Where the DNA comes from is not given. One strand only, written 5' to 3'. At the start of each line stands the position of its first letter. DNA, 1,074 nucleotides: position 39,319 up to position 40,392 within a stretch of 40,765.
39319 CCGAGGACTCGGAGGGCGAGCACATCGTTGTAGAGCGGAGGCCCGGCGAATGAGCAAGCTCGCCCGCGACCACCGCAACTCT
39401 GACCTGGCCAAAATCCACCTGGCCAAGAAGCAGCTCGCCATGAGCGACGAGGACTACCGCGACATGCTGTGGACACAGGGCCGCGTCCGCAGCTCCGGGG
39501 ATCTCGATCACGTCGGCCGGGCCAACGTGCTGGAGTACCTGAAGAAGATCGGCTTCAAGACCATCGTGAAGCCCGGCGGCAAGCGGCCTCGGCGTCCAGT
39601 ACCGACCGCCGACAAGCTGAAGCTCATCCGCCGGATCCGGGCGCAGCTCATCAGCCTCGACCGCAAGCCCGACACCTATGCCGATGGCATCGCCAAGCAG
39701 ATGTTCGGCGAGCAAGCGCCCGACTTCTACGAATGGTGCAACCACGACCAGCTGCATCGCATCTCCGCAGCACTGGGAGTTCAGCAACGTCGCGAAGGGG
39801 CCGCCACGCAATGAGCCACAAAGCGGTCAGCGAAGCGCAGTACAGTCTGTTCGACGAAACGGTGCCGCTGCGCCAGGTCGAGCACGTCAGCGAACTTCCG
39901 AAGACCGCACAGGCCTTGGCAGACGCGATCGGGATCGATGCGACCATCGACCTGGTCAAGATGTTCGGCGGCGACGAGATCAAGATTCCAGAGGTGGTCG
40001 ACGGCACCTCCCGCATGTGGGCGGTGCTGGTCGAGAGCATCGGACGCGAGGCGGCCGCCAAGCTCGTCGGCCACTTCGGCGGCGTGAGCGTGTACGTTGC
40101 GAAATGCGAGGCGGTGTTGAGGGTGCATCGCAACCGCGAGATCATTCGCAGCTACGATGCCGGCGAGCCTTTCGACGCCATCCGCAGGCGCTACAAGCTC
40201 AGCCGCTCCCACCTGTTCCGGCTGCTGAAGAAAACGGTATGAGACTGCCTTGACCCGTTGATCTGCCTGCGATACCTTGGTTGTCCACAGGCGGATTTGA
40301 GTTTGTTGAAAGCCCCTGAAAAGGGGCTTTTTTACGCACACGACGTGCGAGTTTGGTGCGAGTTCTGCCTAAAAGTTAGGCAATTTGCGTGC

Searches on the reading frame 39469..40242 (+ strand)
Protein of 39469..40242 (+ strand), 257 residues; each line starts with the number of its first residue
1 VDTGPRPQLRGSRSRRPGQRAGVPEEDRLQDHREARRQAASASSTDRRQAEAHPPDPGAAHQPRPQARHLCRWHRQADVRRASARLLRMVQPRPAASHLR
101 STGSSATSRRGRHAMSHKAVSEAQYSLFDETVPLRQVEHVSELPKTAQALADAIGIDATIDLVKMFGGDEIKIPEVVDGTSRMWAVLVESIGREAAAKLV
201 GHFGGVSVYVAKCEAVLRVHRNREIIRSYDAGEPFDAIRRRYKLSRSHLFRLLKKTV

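Call 51: search_protein_families(library=pfam, proteins=[window:39469-40242:+], max_evalue=0.001)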
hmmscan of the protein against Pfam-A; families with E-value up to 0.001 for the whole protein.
window:39469-40242:+ (257 aa): 1 family
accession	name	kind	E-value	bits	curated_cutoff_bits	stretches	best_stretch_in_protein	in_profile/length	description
PF08765.17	Mor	-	1.2e-13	51.4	24.9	1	187-255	27-94/107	Mor transcription activator family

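Call 52: find_encoding_contigs(protein=window:39469-40242:+, flank=4000, max_places=6)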
Protein window:39469-40242:+ (257 aa): no gene with exactly this product is on record in the collection.
